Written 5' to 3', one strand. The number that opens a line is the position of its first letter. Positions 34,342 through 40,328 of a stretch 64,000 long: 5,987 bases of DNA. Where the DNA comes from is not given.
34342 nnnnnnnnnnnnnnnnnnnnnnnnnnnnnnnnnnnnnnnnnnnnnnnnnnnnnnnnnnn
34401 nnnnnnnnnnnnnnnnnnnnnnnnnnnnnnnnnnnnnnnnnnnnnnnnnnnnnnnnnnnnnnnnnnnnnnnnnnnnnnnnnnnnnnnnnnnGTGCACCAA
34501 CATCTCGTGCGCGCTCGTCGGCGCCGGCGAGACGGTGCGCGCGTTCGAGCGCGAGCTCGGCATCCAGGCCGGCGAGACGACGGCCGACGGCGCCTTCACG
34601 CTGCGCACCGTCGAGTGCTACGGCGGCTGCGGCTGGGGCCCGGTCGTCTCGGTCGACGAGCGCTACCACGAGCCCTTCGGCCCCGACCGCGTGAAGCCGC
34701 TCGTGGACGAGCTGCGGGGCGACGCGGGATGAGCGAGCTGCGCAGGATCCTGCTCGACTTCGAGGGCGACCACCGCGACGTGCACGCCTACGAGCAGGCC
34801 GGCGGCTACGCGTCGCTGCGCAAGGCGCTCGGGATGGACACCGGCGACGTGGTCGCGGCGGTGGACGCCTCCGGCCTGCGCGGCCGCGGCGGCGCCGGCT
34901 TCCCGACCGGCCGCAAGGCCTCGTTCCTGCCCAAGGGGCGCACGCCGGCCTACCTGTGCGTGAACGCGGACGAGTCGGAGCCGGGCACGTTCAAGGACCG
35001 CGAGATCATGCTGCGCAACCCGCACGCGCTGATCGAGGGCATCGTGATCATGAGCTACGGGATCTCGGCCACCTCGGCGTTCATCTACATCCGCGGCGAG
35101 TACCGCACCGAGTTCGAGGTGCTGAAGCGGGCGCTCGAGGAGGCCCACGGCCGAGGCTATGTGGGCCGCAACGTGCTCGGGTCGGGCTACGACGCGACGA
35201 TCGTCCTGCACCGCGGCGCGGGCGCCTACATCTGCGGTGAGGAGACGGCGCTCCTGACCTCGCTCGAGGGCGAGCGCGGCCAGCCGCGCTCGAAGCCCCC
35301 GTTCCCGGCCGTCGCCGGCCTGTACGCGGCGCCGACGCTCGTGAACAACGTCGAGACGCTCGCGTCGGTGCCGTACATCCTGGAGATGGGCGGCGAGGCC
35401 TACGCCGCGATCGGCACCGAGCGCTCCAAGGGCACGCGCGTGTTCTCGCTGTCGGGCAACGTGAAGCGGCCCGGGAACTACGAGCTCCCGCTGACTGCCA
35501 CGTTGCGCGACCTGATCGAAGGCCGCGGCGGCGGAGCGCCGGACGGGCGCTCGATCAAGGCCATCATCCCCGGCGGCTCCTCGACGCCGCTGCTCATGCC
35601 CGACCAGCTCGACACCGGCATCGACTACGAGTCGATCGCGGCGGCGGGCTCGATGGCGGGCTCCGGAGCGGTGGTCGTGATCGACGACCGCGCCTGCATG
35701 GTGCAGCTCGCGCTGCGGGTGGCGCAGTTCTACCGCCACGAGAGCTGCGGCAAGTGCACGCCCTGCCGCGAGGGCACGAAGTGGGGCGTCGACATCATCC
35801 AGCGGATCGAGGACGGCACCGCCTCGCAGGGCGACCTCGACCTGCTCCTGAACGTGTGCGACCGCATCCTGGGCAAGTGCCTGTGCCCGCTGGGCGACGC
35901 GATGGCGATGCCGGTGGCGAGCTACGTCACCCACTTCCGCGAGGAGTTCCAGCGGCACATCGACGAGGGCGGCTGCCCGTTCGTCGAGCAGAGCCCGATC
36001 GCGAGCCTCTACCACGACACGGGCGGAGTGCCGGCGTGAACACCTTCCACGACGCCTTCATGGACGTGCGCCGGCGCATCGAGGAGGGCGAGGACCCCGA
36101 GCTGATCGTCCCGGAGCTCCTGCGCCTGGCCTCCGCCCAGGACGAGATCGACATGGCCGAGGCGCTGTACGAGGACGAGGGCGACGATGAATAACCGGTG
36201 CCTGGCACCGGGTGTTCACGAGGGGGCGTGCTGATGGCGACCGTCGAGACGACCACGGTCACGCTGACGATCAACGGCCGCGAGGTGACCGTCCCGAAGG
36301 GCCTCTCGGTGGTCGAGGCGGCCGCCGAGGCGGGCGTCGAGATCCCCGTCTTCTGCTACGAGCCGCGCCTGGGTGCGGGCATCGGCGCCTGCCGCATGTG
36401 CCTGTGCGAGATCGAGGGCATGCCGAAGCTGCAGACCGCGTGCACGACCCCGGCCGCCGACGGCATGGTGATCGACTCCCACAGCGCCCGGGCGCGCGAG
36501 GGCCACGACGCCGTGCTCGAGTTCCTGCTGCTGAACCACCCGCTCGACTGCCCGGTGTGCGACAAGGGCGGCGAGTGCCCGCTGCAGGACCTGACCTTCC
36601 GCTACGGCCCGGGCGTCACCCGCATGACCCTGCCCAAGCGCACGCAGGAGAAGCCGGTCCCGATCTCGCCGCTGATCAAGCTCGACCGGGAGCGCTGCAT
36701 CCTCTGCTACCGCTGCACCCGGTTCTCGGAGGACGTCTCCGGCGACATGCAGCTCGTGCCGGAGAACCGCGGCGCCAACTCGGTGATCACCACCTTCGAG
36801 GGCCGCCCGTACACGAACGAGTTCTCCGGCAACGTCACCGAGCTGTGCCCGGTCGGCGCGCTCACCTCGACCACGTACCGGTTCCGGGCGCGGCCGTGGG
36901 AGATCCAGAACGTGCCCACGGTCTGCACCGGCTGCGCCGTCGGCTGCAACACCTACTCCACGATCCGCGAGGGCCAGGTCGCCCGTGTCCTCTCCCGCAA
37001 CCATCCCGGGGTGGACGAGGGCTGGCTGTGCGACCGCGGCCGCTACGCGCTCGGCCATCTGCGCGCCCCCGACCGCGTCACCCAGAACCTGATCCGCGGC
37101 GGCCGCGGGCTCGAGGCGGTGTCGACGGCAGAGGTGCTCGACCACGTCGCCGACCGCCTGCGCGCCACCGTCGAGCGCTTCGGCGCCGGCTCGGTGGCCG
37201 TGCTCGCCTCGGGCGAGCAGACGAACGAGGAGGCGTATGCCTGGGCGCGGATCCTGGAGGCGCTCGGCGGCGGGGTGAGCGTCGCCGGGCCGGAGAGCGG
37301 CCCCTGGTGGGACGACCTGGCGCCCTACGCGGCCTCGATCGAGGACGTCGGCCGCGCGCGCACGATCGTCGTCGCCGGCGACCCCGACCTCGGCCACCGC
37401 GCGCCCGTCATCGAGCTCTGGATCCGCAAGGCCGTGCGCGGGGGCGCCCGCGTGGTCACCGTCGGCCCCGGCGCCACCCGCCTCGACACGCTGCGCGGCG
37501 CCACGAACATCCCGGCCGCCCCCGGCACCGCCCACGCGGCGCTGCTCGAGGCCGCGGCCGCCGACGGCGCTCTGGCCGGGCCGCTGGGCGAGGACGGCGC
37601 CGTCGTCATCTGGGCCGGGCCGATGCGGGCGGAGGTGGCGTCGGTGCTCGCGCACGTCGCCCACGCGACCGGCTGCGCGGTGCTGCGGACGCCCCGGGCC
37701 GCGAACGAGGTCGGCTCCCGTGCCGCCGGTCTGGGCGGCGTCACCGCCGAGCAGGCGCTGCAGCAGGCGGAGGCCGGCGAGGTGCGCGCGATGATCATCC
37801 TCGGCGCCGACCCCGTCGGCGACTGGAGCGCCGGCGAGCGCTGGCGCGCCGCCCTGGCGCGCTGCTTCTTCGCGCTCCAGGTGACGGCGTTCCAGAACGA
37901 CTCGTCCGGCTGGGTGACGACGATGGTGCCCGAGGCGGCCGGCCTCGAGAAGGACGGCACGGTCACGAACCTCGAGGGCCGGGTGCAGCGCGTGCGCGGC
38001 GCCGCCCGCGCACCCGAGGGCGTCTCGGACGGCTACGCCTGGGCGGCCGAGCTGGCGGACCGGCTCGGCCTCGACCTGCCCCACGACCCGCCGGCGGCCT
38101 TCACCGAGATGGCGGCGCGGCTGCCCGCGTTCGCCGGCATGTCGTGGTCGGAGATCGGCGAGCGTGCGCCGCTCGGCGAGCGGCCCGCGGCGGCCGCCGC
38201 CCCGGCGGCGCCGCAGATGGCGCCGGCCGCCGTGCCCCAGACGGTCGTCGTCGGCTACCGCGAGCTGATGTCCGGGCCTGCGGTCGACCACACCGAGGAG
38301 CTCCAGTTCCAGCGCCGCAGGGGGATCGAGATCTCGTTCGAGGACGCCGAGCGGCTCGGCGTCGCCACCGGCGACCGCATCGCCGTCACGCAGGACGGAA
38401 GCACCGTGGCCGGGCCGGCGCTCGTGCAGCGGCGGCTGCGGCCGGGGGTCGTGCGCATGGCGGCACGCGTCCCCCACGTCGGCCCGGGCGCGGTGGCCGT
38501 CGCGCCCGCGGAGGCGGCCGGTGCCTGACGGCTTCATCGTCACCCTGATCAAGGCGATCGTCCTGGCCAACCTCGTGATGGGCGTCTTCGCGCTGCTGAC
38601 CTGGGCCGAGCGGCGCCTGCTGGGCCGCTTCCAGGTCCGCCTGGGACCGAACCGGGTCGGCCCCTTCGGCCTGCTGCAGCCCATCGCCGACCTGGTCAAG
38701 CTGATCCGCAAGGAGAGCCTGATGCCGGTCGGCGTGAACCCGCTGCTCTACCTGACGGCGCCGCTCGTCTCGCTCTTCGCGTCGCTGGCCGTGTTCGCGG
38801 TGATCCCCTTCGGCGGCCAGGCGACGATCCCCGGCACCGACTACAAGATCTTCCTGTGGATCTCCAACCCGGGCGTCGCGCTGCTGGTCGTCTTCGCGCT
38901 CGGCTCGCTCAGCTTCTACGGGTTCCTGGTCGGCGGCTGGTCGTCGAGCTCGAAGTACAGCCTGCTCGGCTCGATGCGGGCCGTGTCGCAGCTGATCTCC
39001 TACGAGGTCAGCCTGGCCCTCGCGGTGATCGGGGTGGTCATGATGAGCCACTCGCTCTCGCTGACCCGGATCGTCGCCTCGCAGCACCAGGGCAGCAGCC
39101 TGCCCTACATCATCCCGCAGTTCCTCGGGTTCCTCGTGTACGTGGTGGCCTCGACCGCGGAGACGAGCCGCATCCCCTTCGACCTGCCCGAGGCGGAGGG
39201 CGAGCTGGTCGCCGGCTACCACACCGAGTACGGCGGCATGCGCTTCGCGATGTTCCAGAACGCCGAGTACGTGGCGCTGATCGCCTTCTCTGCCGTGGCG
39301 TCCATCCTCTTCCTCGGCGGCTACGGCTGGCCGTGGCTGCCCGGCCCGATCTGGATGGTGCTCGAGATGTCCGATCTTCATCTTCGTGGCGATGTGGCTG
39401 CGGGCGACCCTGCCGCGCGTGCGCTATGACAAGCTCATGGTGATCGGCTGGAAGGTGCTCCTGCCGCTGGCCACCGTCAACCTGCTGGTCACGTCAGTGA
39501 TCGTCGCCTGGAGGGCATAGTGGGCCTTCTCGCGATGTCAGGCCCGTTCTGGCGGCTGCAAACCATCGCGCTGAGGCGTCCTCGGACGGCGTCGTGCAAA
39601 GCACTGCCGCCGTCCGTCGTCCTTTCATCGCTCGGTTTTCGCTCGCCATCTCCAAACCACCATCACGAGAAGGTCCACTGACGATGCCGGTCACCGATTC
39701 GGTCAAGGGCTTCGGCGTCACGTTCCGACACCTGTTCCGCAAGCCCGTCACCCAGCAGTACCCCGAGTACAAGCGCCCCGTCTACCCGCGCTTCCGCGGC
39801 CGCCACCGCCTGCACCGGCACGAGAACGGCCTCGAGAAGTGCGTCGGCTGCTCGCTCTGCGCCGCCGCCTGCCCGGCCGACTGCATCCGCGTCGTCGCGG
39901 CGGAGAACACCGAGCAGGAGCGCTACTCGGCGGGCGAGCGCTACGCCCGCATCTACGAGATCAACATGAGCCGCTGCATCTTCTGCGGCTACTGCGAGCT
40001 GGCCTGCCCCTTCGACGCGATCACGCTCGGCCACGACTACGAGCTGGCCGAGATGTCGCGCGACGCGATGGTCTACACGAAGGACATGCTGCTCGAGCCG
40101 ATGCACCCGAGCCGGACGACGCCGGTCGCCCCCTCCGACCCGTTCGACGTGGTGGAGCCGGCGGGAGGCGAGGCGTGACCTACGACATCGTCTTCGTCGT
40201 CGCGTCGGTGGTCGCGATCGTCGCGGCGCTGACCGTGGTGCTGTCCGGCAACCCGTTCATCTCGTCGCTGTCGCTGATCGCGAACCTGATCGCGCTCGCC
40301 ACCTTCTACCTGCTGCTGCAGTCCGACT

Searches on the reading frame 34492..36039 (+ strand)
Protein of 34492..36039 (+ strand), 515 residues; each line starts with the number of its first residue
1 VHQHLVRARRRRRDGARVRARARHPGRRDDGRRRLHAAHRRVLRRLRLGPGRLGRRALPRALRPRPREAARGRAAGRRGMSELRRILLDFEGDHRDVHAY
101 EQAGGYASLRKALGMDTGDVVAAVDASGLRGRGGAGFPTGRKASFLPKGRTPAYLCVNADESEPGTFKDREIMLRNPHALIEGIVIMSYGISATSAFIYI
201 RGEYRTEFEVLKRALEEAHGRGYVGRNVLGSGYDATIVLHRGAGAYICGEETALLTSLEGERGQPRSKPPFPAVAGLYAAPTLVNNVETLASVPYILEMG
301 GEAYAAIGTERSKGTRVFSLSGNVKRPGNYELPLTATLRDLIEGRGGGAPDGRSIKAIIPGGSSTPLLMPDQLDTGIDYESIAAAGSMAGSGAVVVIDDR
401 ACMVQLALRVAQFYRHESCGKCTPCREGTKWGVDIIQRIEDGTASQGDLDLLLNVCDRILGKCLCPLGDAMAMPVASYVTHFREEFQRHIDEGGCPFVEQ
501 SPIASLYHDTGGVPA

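Call 10: search_protein_families(library=pfam, proteins=[window:34492-36039:+])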
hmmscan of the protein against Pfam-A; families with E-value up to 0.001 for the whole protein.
window:34492-36039:+ (515 aa): 4 families
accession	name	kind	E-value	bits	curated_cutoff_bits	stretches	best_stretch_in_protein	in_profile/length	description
PF01512.22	Complex1_51K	-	1.5e-45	155.2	31.2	1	124-294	1-149/150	Nuo51 FMN-binding domain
PF10589.14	NADH_4Fe-4S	-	1.2e-31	108.8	23.5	1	406-489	2-85/85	NADH-ubiquinone oxidoreductase-F iron-sulfur binding region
PF10531.15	SLBB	-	2.3e-10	40.6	27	1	318-365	2-52/55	SLBB domain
PF22461.2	SLBB_2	-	4.2e-08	33.6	27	1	318-376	3-63/79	SLBB domain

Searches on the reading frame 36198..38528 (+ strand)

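Call 10: search_protein_families(library=pfam, proteins=[window:36198-38528:+])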
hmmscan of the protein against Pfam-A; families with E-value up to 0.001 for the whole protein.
window:36198-38528:+ (776 aa): 8 families
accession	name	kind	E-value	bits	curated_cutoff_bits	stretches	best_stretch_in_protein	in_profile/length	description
PF22117.2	Fer4_Nqo3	-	4.3e-23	81.7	27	1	158-223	2-67/67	NADH-quinone oxidoreductase subunit 3, ferredoxin-like domain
PF13510.11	Fer2_4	-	2.8e-20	72.6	22.8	1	19-96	2-81/82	2Fe-2S iron-sulfur cluster binding domain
PF10588.14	NADH-G_4Fe-4S_3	-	1.9e-16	59.7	27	1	105-138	3-36/40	NADH-ubiquinone oxidoreductase-G iron-sulfur binding region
PF00384.28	Molybdopterin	-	9.5e-15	54.9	24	2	294-452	2-170/353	Molybdopterin oxidoreductase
PF01568.27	Molydop_binding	-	8.1e-08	32.7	26.8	1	704-760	27-82/110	Molydopterin dinucleotide binding domain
PF00111.32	Fer2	-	5.4e-07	29.9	21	1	24-75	2-51/77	2Fe-2S iron-sulfur cluster binding domain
PF04879.21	Molybdop_Fe4S4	-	8.8e-07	29.2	22.7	1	237-287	2-52/55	Molybdopterin oxidoreductase Fe4S4 domain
PF22151.2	Fer4_NDSU1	-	2.8e-06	27.1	23.8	1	246-285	11-50/51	NADH-ubiquinone oxidoreductase NDSU1/NuoG-like, 4Fe-4S domain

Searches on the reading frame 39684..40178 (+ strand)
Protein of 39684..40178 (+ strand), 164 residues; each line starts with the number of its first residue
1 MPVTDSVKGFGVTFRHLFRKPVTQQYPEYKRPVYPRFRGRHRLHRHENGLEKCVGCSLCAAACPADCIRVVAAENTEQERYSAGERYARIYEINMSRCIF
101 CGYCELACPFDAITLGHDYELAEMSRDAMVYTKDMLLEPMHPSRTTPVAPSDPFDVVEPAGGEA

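Call 73: find_encoding_contigs(protein=window:39684-40178:+, flank=1200, max_places=10)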
Protein window:39684-40178:+ (164 aa): 1 contig read that carries it; 1 place shown.
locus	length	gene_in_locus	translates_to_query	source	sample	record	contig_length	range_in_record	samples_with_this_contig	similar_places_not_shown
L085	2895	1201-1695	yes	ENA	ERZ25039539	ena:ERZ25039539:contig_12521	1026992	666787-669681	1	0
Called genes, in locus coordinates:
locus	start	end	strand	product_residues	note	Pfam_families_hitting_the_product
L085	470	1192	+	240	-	PF00146:NADHdh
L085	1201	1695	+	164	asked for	PF13183:Fer4_8 (faint), PF13534:Fer4_17 (faint), PF14697:Fer4_21 (weak), PF13237:Fer4_10, PF12838:Fer4_7, PF13187:Fer4_9 (weak), PF13484:Fer4_16 (weak), PF00037:Fer4, +3 more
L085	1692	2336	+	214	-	PF00499:Oxidored_q3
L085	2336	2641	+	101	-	PF00420:Oxidored_q2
